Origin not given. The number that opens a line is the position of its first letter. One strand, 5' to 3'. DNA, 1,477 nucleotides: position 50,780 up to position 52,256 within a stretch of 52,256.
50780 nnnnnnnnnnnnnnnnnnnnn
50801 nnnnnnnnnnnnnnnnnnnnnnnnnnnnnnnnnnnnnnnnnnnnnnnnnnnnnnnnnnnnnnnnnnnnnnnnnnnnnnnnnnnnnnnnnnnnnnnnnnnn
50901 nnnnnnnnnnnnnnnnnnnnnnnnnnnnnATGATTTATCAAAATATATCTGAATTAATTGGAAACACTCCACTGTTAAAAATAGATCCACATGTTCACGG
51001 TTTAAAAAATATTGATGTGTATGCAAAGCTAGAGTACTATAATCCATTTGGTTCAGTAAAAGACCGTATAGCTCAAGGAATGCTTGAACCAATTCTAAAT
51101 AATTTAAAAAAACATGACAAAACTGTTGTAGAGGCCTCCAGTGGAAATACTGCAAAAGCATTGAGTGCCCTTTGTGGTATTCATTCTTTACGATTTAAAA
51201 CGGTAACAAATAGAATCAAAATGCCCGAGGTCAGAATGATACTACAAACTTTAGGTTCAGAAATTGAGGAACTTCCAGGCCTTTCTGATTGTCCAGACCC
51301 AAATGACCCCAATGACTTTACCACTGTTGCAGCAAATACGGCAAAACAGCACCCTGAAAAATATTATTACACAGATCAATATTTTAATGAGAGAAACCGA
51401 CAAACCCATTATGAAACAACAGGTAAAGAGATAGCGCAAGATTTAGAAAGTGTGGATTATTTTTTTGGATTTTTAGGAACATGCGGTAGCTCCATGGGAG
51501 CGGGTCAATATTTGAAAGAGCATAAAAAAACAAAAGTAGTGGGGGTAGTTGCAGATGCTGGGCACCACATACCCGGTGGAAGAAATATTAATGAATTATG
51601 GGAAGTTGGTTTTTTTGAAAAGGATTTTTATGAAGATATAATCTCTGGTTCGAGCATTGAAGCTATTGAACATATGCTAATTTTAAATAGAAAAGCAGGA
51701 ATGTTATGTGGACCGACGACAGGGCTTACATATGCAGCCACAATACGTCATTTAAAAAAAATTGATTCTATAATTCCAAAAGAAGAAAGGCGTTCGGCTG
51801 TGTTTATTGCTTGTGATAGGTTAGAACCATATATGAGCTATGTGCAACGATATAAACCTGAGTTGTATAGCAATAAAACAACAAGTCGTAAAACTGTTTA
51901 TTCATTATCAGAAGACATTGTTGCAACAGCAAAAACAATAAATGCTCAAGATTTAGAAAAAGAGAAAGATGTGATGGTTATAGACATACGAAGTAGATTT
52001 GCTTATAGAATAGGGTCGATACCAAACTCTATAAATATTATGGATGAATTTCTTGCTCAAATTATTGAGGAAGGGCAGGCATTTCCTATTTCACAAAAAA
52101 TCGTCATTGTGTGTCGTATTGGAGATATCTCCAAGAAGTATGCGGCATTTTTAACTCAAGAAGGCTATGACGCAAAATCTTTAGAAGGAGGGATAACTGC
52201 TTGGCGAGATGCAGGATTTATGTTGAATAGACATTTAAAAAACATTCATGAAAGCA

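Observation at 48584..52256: tRNA-Pro-adjacent operon: CooC-type ATPase + type III PLP decarboxylase-like enzyme + CysK/SbnA-like-rhodanese fusion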

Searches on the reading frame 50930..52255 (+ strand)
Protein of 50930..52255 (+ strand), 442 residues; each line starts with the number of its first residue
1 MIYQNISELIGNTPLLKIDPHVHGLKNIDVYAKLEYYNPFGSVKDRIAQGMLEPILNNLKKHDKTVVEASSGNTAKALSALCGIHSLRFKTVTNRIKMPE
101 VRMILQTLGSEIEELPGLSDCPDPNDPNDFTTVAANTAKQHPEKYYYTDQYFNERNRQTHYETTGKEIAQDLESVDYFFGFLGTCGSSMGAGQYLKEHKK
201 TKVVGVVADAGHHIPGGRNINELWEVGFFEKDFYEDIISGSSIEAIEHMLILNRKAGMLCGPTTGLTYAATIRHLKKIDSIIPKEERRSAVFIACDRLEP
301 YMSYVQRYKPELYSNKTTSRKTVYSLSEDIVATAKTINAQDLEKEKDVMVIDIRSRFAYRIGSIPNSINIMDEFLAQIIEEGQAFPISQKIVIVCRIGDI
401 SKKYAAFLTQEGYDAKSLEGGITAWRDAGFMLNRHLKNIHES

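Call 6: search_protein_families(library=pfam, proteins=[window:50930-52255:+], max_evalue=0.01)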
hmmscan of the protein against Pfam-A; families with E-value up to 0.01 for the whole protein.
window:50930-52255:+ (442 aa): 2 families
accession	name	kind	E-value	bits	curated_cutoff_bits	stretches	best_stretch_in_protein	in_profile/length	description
PF00291.31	PALP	-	8.7e-46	157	35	1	6-278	1-283/295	Pyridoxal-phosphate dependent enzyme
PF00581.25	Rhodanese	-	2.4e-15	57.3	22.2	1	342-427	8-101/102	Rhodanese-like domain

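Call 7: search_protein_families(library=ncbifam, proteins=[window:50930-52255:+], max_evalue=0.01)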
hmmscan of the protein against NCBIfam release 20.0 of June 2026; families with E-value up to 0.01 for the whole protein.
window:50930-52255:+ (442 aa): 34 families (the best 25 are shown)
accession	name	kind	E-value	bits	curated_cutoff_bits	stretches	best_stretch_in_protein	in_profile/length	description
TIGR01136.1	cysKM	subfamily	1.4e-45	155.9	344.15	1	6-303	1-295/299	cysteine synthase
TIGR03945.1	PLP_SbnA_fam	equivalog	7e-42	143.5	349.95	1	6-305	1-298/304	2,3-diaminopropionate biosynthesis protein SbnA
TIGR01138.1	cysM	equivalog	2.5e-40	138.8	394.2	1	6-303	2-286/290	cysteine synthase B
NF008735.0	PRK11761.1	equivalog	6.7e-40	137.2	413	1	3-303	3-290/296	cysteine synthase CysM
NF007989.0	PRK10717.1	equivalog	2.3e-38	132.1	387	1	2-304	4-315/334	cysteine synthase A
TIGR01137.1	cysta_beta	equivalog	1.9e-37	129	510.25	1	3-303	2-307/457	cystathionine beta-synthase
TIGR01139.1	cysK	equivalog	8.7e-37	127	350.95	1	6-303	1-294/298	cysteine synthase A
NF053679.1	CysteaSynCapA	equivalog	6.2e-31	107.4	600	1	2-208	6-210/329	cysteate synthase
NF001195.0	PRK00162.1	equivalog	1.7e-11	44.4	102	1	337-428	10-99/108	thiosulfate sulfurtransferase GlpE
NF006444.0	PRK08762.1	equivalog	1.7e-11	43.4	449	1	328-437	8-119/387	molybdopterin-synthase adenylyltransferase MoeB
TIGR00260.1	thrC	equivalog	1.5e-10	40.8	167.1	1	11-83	21-94/340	threonine synthase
NF045521.1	rhoda_near_glyco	subfamily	2.9e-10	40.1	145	1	332-433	15-116/144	rhodanese homology domain-containing protein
NF005292.0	PRK06815.1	equivalog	8.1e-09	35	371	1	5-207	14-203/320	threonine/serine dehydratase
NF005646.0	PRK07411.1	equivalog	1.7e-07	30.7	633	1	340-427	292-381/390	molybdopterin-synthase adenylyltransferase MoeB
NF001133.1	PRK00142.1-1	equivalog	2.2e-07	30.7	170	1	299-425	77-203/229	oxygen-dependent tRNA uridine(34) hydroxylase TrhO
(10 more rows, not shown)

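Call 93: predict_structure(alignment_id=A5)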
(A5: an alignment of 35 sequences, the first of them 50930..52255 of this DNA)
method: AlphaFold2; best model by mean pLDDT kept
length: 442 residues; sequences in the alignment: 35
mean_pLDDT: 91.6   pTM: 0.73
mean pLDDT of the five models: 91.6, 88.3, 88.3, 86.9, 80.8
residues with pLDDT >= 90: 329; 70-90: 89; 50-70: 22; < 50: 2
segments of 3 or more residues with pLDDT < 50: none
pLDDT, mean of each block of 10 residues (from residue 1): 93 97 97 97 96 96 96 95 97 90 96 81 74 93 96 94 97 97 91 98 96 86 77 95 96 97 97 97 95 96 91 69 88 95 93 85 89 89 89 93 95 96 93 68 46
secondary structure, 60 per line:
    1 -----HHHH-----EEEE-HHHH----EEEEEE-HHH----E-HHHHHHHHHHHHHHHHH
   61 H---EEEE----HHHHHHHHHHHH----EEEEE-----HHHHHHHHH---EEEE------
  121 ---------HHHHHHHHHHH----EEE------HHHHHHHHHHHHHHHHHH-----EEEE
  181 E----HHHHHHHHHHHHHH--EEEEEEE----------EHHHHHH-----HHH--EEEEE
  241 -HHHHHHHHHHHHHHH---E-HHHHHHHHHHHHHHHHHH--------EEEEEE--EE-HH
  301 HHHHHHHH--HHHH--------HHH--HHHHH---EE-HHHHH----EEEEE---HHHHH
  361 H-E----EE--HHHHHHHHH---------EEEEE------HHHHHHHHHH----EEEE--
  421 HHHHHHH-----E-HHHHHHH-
elements in order: H6-9 E15-18 H20-23 E28-33 H44-61 E65-68 H73-84 E89-93 H99-107 E111-114 H130-140 E145-147 H154-171 E177-181 H186-199 E202-208 H220-225 E236-240 H242-256 H262-279 E288-293 H299-308 H311-314 H328-332 H339-343 E348-352 H356-361 H372-380 E390-394 H401-410 E415-418 H421-427 H435-441

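Call 98: fold_search(model_id=the predicted structure, library=pdb)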
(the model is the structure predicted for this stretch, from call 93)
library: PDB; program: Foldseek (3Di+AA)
matches with E <= 10: 1799; with E <= 0.001: 564
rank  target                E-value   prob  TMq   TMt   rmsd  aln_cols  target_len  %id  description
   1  8h4h_A                6.9e-29  1.00  0.63  0.59  12.0       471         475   24  The apo structure of Aspergillomarasmine A synthetase (released 2023-10-18)
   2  8h4q_N                1.8e-28  1.00  0.64  0.58  12.8       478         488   23  Aspergillomarasmine A biosynthese complex with OPS (released 2023-10-18)
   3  8h4q_A                2.8e-27  1.00  0.64  0.59  11.5       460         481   24  Aspergillomarasmine A biosynthese complex with OPS (released 2023-10-18)
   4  8h4h_N                3.4e-27  1.00  0.63  0.58  12.6       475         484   24  The apo structure of Aspergillomarasmine A synthetase (released 2023-10-18)
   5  4pcu_A                6.8e-26  1.00  0.62  0.57   8.2       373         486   25  Crystal structure of delta516-525 E201S human cystathionine beta-synthase with AdoMet (released 2014-09-24)
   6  9hif_A                2.2e-25  1.00  0.60  0.54   7.9       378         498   25  Crystal Structure of Human cystathionine beta-synthase variant R336C (released 2025-05-14)
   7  4l0d_A                2.2e-25  1.00  0.62  0.55  10.3       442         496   22  Crystal structure of delta516-525 human cystathionine beta-synthase containing C-terminal 6xHis-tag (released 2013-09-18)
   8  5mms_D                4.2e-25  1.00  0.62  0.77   3.3       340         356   25  Human cystathionine beta-synthase (CBS) p.P49L delta409-551 variant (released 2017-05-03)
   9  5ohx_A                1.3e-24  1.00  0.61  0.55   6.9       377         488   26  Structure of active cystathionine B-synthase from Apis mellifera (released 2018-01-03)
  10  4l27_C                1.6e-24  1.00  0.59  0.54   6.0       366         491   24  Crystal structure of delta1-39 and delta516-525 human cystathionine beta-synthase D444N mutant containing C-terminal 6 (released 2013-09-18)
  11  4l28_C                1.6e-24  1.00  0.61  0.55   7.8       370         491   24  Crystal structure of delta516-525 human cystathionine beta-synthase D444N mutant containing C-terminal 6xHis tag (released 2013-09-18)
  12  7qgt_A                1.7e-24  1.00  0.62  0.55  10.3       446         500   22  Crystal structure of human cystathionine beta-synthase (delta516-525) in complex with AOAA. (released 2022-10-19)
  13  8s5h_A                1.8e-24  1.00  0.61  0.53  10.6       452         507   21  Full-length human cystathionine beta-synthase with C-terminal 6xHis-tag, basal state, helical reconstruction (released 2024-04-17)
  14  4l0d_B                2.2e-24  1.00  0.63  0.56   6.3       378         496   24  Crystal structure of delta516-525 human cystathionine beta-synthase containing C-terminal 6xHis-tag (released 2013-09-18)
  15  4pcu_B                2.3e-24  1.00  0.64  0.58   4.8       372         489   24  Crystal structure of delta516-525 E201S human cystathionine beta-synthase with AdoMet (released 2014-09-24)
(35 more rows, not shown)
